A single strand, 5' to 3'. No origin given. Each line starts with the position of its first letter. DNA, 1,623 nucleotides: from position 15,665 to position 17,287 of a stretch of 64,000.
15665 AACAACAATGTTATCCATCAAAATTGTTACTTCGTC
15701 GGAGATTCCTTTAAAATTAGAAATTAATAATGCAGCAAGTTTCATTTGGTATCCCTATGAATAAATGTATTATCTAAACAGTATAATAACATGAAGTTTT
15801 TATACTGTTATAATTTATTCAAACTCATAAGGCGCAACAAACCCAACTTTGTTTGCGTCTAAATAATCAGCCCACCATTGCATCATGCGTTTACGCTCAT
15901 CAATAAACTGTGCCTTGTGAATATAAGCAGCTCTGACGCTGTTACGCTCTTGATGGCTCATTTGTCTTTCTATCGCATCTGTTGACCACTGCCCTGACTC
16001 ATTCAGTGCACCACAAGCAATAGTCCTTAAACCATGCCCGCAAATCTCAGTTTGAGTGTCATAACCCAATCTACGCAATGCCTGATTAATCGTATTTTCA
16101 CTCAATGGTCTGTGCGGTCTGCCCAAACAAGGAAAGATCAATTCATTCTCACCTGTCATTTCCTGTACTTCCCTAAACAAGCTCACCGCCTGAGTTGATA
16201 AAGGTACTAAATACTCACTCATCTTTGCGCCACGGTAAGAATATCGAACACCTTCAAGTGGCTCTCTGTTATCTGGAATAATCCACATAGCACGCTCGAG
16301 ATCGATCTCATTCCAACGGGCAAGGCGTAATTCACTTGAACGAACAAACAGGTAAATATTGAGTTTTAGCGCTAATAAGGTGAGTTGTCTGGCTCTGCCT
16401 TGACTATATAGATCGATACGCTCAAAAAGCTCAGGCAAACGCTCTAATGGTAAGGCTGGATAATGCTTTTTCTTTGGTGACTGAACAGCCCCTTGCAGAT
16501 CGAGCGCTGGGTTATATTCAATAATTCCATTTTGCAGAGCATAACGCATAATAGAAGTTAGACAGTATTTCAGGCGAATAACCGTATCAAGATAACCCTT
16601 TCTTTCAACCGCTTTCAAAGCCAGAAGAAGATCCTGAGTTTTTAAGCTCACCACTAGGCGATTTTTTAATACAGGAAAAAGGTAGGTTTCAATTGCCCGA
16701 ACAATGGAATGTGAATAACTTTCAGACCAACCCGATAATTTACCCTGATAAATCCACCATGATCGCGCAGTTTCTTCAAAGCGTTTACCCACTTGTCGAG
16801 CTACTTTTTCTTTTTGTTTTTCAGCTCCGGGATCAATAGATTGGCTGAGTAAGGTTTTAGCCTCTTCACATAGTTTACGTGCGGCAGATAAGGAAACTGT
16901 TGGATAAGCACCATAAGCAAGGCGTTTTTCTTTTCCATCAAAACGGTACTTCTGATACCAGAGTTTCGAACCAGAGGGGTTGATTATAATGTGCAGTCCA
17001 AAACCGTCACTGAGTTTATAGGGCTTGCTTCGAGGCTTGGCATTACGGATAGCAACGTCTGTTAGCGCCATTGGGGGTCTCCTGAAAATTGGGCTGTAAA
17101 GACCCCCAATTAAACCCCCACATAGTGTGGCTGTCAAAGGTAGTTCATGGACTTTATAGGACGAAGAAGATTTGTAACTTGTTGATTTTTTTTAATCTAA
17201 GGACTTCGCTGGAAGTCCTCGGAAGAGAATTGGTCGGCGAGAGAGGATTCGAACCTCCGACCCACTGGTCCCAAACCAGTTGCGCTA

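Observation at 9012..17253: Compact ~8.2 kb integrative island at tRNA-Pro(UGG) with att direct repeats and defence-type cargo.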

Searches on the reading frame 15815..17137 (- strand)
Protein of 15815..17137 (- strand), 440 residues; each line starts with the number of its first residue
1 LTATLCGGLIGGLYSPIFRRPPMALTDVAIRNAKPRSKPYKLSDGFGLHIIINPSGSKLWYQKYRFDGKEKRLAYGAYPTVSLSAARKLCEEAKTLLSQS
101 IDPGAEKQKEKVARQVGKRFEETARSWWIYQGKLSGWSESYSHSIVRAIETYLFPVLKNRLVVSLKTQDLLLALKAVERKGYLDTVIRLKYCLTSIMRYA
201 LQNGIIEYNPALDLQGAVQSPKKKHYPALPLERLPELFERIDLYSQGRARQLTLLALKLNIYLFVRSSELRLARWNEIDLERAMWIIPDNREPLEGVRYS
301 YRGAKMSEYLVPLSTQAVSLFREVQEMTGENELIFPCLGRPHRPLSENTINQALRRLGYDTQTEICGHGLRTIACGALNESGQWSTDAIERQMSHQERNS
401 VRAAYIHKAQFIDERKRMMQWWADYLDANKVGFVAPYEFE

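Call 6: search_protein_families(library=pfam, proteins=[window:15815-17137:-], max_evalue=0.01)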
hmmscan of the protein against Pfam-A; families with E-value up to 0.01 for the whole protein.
window:15815-17137:- (440 aa): 4 families
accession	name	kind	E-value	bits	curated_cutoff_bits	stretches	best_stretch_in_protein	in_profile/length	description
PF13356.12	Arm-DNA-bind_3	-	5.3e-24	84.6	27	1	25-110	1-83/83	Arm DNA-binding domain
PF22022.2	Phage_int_M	-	8.5e-19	68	27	1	120-217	1-96/96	Phage integrase central domain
PF00589.27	Phage_integrase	-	2e-16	60.7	27.1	1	254-409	25-169/172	Phage integrase family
PF11917.13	DUF3435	-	0.0031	17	25.8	1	341-408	169-238/418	Protein of unknown function (DUF3435)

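Call 16: find_encoding_contigs(protein=window:15815-17071:-, flank=10000, max_places=10)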
Protein window:15815-17071:- (418 aa): 1 contig read that carries it; 1 place shown.
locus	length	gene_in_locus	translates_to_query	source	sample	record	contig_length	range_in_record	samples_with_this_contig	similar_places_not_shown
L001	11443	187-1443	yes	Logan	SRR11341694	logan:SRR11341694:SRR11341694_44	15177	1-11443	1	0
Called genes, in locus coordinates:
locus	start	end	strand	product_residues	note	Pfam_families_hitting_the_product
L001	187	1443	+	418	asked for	PF13356:Arm-DNA-bind_3, PF22022:Phage_int_M, PF00589:Phage_integrase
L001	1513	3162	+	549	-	PF11398:DUF2813 (faint), PF13175:AAA_15, PF13304:AAA_21, PF13175:AAA_15, PF20469:OLD-like_TOPRIM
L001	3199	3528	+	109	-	-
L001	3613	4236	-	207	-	PF22565:mSLOG, PF14216:DUF4326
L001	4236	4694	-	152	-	PF04343:DUF488, PF22751:DUF488-N3a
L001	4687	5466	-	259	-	PF22557:DuOB (weak)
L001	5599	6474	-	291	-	PF12834:Phage_int_SAM_2, PF12835:Integrase_1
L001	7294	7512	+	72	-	PF12844:HTH_19, PF13560:HTH_31, PF01381:HTH_3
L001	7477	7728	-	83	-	PF13693:HTH_35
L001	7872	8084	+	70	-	PF13560:HTH_31, PF12844:HTH_19, PF01381:HTH_3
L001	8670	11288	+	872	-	PF03212:Pertactin, PF18883:AC_1, PF03797:Autotransporter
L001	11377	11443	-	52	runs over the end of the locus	-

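Call 29: search_protein_families(library=padloc, proteins=[window:15815-17071:-], max_evalue=0.01)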
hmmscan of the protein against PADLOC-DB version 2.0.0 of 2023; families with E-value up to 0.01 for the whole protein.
window:15815-17071:- (418 aa): 0 families

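Call 42: find_homologous_proteins(query=window:15815-17071:-, max_evalue=1e-30)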
Query window:15815-17071:- (418 aa): 7927 proteins with E <= 1e-30 among 8000 candidates; the best 120 are listed.
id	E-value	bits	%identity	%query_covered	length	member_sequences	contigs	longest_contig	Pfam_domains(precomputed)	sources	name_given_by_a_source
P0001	6.7e-281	949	100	100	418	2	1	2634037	PF22022.3,PF13356.13,PF00589.28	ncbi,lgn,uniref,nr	ncbi:tyrosine-type recombinase/integrase [Zophobihabitans entericus]|uniref:Integrase arm-type DNA-b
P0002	8.9e-250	847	88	100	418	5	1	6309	PF22022.3,PF13356.13,PF00589.28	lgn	-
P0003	8.7e-174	596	63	100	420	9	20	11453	PF22022.3,PF13356.13,PF00589.28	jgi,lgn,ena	-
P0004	1.2e-164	566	90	67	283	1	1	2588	PF22022.3,PF13356.13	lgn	-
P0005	5.9e-157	541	58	100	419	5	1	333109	PF22022.3,PF13356.13,PF00589.28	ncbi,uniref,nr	ncbi:integrase arm-type DNA-binding domain-containing protein [Pectobacterium actinidiae]|uniref:tyr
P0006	2.2e-156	539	58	100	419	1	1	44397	PF22022.3,PF13356.13,PF00589.28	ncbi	ncbi:tyrosine-type recombinase/integrase [Escherichia coli]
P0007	6.2e-156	538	57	100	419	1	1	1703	PF22022.3,PF13356.13,PF00589.28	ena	-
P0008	1.1e-155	537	57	100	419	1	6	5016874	PF22022.3,PF13356.13,PF00589.28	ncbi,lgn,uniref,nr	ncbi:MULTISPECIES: tyrosine-type recombinase/integrase [unclassified Klebsiella]|uniref:tyrosine-typ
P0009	1.6e-155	536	58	100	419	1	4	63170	PF22022.3,PF13356.13,PF00589.28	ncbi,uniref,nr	ncbi:TPA: integrase arm-type DNA-binding domain-containing protein [Salmonella enterica subsp. enter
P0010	1.9e-155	536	58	100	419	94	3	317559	PF22022.3,PF13356.13,PF00589.28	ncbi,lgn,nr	ncbi:tyrosine-type recombinase/integrase [Salmonella enterica]|nr:tyrosine-type recombinase/integras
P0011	3.9e-155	535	57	100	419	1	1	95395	PF22022.3,PF13356.13,PF00589.28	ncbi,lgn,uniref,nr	ncbi:integrase arm-type DNA-binding domain-containing protein [Citrobacter sp. CtB7.12]|uniref:tyros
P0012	3.9e-155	535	57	100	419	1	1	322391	PF22022.3,PF13356.13,PF00589.28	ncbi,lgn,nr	ncbi:DUF4102 domain-containing protein [Salmonella enterica subsp. enterica]|nr:DUF4102 domain-conta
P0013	4.8e-155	535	57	100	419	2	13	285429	PF22022.3,PF13356.13,PF00589.28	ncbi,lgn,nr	ncbi:DUF4102 domain-containing protein [Salmonella enterica]|nr:DUF4102 domain-containing protein [S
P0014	5.0e-155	535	57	100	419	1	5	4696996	PF22022.3,PF13356.13,PF00589.28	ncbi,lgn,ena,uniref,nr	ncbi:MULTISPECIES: integrase arm-type DNA-binding domain-containing protein [Citrobacter]|uniref:tyr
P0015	5.1e-155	535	58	100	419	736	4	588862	PF22022.3,PF13356.13,PF00589.28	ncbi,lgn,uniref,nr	ncbi:DUF4102 domain-containing protein [Salmonella enterica subsp. enterica]|uniref:DUF4102 domain-c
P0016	8.8e-155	534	58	100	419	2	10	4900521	PF22022.3,PF13356.13,PF00589.28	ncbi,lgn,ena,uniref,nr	ncbi:TPA: tyrosine-type recombinase/integrase [Escherichia coli]|uniref:tyrosine-type recombinase/in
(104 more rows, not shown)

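Call 44: find_encoding_contigs(protein=P0002, flank=10000, max_places=6)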
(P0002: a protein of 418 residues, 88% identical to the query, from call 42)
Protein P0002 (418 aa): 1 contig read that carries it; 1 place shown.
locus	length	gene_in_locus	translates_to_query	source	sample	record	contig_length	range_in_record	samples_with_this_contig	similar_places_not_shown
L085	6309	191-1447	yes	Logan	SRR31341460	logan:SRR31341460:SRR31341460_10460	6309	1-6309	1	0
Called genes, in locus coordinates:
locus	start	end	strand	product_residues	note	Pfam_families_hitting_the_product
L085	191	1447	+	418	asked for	PF13356:Arm-DNA-bind_3, PF22022:Phage_int_M, PF00589:Phage_integrase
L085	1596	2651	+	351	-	PF20282:CTD6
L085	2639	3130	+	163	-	PF20288:MC2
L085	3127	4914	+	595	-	-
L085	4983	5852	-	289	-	PF12834:Phage_int_SAM_2, PF12835:Integrase_1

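Call 45: find_encoding_contigs(protein=P0003, flank=10000, max_places=8)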
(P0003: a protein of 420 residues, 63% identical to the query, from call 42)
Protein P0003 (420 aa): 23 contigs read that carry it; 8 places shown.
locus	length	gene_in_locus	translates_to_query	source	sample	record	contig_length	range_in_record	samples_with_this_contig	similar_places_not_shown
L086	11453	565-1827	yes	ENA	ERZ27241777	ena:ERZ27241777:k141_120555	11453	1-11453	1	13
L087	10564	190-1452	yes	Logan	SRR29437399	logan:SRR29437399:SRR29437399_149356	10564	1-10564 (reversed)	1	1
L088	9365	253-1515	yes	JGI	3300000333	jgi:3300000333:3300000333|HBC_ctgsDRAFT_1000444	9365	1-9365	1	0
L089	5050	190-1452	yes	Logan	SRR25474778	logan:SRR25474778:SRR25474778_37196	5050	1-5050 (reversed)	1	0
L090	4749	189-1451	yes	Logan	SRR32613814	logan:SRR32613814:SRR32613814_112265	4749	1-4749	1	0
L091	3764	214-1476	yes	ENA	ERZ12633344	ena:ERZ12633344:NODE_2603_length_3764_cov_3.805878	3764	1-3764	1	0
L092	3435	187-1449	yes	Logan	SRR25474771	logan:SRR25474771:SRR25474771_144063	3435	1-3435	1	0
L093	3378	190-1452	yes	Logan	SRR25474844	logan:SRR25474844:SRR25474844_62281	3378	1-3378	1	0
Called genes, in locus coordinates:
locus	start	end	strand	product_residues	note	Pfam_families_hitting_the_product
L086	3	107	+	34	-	?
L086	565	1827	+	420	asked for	PF13356:Arm-DNA-bind_3, PF22022:Phage_int_M, PF00589:Phage_integrase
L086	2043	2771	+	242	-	PF00126:HTH_1, PF03466:LysR_substrate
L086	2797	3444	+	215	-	-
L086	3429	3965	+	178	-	PF01464:SLT (faint)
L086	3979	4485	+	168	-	PF11072:DUF2859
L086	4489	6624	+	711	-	PF10412:TrwB_AAD_bind (faint), PF12696:TraG-D_C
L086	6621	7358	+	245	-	PF14348:DtrJ-like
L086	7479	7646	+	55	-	-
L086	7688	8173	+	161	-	-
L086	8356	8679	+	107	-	PF09686:Plasmid_RAQPRD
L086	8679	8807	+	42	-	PF11660:DUF3262 (weak)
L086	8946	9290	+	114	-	PF11190:DUF2976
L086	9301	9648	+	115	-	PF11990:DUF3487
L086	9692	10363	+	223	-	PF11444:DUF2895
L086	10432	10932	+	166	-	PF11920:DUF3438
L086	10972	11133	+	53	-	-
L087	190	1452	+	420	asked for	PF13356:Arm-DNA-bind_3, PF22022:Phage_int_M, PF00589:Phage_integrase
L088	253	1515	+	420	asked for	PF13356:Arm-DNA-bind_3, PF22022:Phage_int_M, PF00589:Phage_integrase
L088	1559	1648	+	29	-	-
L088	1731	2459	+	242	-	PF00126:HTH_1, PF03466:LysR_substrate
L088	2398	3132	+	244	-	-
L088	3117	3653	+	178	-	PF01464:SLT (faint)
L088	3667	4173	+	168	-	PF11072:DUF2859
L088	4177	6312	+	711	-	PF10412:TrwB_AAD_bind (faint), PF12696:TraG-D_C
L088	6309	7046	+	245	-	PF14348:DtrJ-like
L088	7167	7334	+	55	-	-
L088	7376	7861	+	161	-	-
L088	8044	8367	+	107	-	PF09686:Plasmid_RAQPRD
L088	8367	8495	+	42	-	PF11660:DUF3262 (weak)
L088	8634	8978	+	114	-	PF11190:DUF2976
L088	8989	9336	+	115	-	PF11990:DUF3487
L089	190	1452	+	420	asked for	PF13356:Arm-DNA-bind_3, PF22022:Phage_int_M, PF00589:Phage_integrase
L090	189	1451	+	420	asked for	PF13356:Arm-DNA-bind_3, PF22022:Phage_int_M, PF00589:Phage_integrase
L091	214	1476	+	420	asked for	PF13356:Arm-DNA-bind_3, PF22022:Phage_int_M, PF00589:Phage_integrase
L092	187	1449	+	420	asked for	PF13356:Arm-DNA-bind_3, PF22022:Phage_int_M, PF00589:Phage_integrase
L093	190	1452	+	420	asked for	PF13356:Arm-DNA-bind_3, PF22022:Phage_int_M, PF00589:Phage_integrase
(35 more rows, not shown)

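Call 50: search_protein_families(library=phrogs, proteins=[window:15815-17071:-], max_evalue=0.001)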
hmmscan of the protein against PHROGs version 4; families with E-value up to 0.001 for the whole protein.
window:15815-17071:- (418 aa): 8 families
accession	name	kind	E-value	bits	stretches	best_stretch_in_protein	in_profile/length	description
phrog_1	-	integration and excision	8e-57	194.8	1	1-408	91-455/611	integrase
phrog_3423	-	unknown function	2.3e-38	132.7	1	1-149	6-154/157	-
phrog_216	-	integration and excision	5.8e-27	95.6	1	169-407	20-247/301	integrase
phrog_4710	-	unknown function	6.1e-26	92.3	1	75-269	2-193/211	-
phrog_37801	-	unknown function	7e-13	49.5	1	360-406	25-70/73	-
phrog_14880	-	unknown function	3.4e-11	43.9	1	364-405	13-53/57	-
phrog_24775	-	unknown function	1e-10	42.6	1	327-410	14-92/101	-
phrog_32081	-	unknown function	3.7e-05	24.5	1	1-27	1-27/56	-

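Call 65: find_encoding_contigs(protein=P0016, flank=10000, max_places=5)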
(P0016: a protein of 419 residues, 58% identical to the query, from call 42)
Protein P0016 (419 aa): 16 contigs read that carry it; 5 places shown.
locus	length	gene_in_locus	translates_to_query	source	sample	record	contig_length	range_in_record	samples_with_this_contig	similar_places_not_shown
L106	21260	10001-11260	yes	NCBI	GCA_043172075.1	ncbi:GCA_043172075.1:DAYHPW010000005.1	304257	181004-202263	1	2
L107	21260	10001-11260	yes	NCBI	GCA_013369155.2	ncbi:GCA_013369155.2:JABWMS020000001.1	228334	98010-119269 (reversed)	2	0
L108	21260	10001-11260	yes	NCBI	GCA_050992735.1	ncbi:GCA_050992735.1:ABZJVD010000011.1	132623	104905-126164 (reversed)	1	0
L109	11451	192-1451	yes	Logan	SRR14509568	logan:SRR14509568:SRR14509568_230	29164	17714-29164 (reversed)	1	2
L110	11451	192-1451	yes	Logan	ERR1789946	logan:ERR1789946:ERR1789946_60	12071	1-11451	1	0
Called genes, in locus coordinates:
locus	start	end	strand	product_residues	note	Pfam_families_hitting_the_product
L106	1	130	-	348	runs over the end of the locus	PF00710:Asparaginase, PF17763:Asparaginase_C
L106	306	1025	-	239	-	PF11101:DUF2884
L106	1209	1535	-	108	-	PF04320:YggL_50S_bp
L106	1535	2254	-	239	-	PF02390:Methyltransf_4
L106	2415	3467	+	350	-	PF00730:HhH-GPD, PF00633:HHH (weak), PF14815:NUDIX_4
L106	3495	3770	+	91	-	PF04362:Iron_traffic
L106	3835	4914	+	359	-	PF11873:Mltc_N, PF01464:SLT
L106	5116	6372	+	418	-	PF03825:Nuc_H_symport, PF12832:MFS_1_like, PF07690:MFS_1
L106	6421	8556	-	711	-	PF03709:OKR_DC_1_N, PF01276:OKR_DC_1, PF03711:OKR_DC_1_C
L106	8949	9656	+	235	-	PF04474:DUF554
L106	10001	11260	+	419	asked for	PF13356:Arm-DNA-bind_3, PF22022:Phage_int_M, PF00589:Phage_integrase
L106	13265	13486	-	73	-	PF13693:HTH_35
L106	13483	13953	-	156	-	-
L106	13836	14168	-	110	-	PF10554:Phage_ASH (weak)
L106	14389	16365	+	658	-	PF11398:DUF2813 (faint), PF13175:AAA_15 (weak), PF13476:AAA_23 (faint), PF13304:AAA_21, PF13175:AAA_15, PF20469:OLD-like_TOPRIM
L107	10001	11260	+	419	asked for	PF13356:Arm-DNA-bind_3, PF22022:Phage_int_M, PF00589:Phage_integrase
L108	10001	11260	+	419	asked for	PF13356:Arm-DNA-bind_3, PF22022:Phage_int_M, PF00589:Phage_integrase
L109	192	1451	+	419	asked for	PF13356:Arm-DNA-bind_3, PF22022:Phage_int_M, PF00589:Phage_integrase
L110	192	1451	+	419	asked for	PF13356:Arm-DNA-bind_3, PF22022:Phage_int_M, PF00589:Phage_integrase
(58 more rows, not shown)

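Call 104: search_protein_families(library=pfam, proteins=[L085:1596-2651:+, L085:2639-3130:+, L085:3127-4914:+], max_evalue=0.01)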
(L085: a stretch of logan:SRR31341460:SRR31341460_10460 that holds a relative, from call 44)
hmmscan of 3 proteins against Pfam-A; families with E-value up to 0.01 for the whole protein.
L085:1596-2651:+ (351 aa): 1 family
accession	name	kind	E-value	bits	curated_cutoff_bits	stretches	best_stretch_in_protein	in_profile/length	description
PF20282.3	CTD6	-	2.7e-30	105.9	26.4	1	222-349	1-130/130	C-terminal domain 6 of the ABC-three component (ABC-3C) systems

L085:2639-3130:+ (163 aa): 2 families
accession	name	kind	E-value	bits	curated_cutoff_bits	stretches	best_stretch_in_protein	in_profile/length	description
PF20288.3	MC2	-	2.8e-40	138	26.9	1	11-154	1-145/145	ABC-three component (ABC-3C) system Middle Component 2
PF20290.3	MC4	-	0.0059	17.3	28.1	1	68-125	60-117/133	ABC-three component (ABC-3C) system Middle Component 4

L085:3127-4914:+ (595 aa): 1 family
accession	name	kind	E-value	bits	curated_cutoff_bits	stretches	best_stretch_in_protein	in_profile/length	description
PF22638.1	FlgK_D1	-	0.0048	16.9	28.6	0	333-379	51-97/233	Flagellar hook-associated protein FlgK helical domain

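Call 105: search_protein_families(library=padloc, proteins=[L085:1596-2651:+, L085:2639-3130:+, L085:3127-4914:+], max_evalue=0.001)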
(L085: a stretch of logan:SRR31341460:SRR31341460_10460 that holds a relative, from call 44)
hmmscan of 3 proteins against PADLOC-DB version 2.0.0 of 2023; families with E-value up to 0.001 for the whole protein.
L085:1596-2651:+ (351 aa): 2 families
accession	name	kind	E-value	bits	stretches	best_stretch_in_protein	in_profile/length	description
PDLC03852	LmuA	-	1.4e-83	279.6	1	19-351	9-334/336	-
PDLC03857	LmuA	-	5.2e-27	93.4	1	210-351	176-324/327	-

L085:2639-3130:+ (163 aa): 3 families
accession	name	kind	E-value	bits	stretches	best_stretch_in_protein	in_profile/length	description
PDLC03871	LmuC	-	7e-47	157.3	1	9-156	8-155/156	-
PDLC03875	LmuC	-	1.7e-15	55.2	1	11-147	4-141/149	-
PDLC03869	LmuC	-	5.1e-05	21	1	68-124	84-140/168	-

L085:3127-4914:+ (595 aa): 6 families
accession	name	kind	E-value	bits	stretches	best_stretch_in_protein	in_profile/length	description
PDLC03863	LmuB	-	7.9e-132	439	1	1-594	1-609/610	-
PDLC03867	LmuB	-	3.2e-55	185.7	1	3-592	4-600/605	-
PDLC03859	LmuB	-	2.5e-33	114.2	1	1-565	1-585/611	-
PDLC03862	LmuB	-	1.5e-28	97.5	1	19-566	22-613/643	-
PDLC00249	LmuB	-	1.7e-07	28.3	1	7-122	10-121/565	AAA ATPase domain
PDLC02730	PbeC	-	0.0003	17.7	1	181-450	217-477/651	PbeC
